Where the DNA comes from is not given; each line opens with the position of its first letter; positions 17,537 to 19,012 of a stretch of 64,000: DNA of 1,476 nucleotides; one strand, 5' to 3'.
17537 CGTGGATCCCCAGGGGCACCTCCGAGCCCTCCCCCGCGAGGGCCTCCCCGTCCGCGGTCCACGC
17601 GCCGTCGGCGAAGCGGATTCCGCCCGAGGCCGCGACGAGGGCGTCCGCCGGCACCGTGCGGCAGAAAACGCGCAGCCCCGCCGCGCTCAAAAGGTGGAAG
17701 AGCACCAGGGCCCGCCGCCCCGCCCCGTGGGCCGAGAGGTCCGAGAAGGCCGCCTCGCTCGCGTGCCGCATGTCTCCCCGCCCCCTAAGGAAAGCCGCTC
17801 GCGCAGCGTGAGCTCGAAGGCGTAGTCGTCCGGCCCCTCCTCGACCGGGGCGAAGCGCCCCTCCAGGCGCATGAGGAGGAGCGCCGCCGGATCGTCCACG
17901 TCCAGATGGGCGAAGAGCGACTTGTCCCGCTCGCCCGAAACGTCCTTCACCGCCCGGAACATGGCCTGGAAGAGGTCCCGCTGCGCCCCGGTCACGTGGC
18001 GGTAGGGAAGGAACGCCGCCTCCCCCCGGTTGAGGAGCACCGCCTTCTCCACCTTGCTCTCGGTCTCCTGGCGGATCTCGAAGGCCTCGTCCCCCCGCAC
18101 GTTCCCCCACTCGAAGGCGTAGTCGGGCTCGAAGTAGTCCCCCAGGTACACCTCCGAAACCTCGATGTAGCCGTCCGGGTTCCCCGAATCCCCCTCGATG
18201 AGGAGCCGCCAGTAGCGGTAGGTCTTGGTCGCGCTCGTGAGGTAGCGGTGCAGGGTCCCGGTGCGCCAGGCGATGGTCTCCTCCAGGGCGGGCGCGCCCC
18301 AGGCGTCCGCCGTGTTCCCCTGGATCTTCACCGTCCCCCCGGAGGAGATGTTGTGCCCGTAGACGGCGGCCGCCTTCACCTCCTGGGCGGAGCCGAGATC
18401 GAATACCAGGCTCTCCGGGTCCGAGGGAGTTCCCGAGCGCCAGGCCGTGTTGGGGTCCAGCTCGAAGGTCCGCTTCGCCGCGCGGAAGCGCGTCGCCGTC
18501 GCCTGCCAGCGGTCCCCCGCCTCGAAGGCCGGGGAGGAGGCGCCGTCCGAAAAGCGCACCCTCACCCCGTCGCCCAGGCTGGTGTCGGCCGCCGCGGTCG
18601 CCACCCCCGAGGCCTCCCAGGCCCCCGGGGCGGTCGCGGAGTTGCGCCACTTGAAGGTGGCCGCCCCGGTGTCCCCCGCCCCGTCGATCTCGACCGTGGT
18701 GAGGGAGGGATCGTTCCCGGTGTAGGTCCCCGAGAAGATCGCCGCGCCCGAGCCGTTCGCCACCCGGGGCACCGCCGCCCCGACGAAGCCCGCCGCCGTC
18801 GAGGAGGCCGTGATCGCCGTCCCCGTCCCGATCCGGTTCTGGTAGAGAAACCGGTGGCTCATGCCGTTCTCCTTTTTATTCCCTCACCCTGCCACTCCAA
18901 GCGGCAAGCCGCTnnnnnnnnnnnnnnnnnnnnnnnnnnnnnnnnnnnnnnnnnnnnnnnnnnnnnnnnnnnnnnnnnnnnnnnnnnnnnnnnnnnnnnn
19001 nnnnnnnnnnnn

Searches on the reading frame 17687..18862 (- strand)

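Call 62: search_protein_families(library=pfam, proteins=[window:17687-18862:-], max_evalue=0.001)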
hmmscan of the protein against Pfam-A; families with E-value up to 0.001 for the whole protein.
window:17687-18862:- (391 aa): 1 family
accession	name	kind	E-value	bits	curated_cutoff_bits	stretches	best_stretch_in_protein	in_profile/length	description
PF00754.31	F5_F8_type_C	-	0.00061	20.4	28.2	1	136-224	21-114/127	F5/8 type C domain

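Call 81: search_protein_families(library=phrogs, proteins=[window:17687-18862:-], max_evalue=0.00001)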
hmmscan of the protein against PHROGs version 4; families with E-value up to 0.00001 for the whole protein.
window:17687-18862:- (391 aa): 1 family
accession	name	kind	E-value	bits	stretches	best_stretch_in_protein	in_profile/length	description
phrog_8610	-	unknown function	8.6e-15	55.6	1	135-258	37-169/270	-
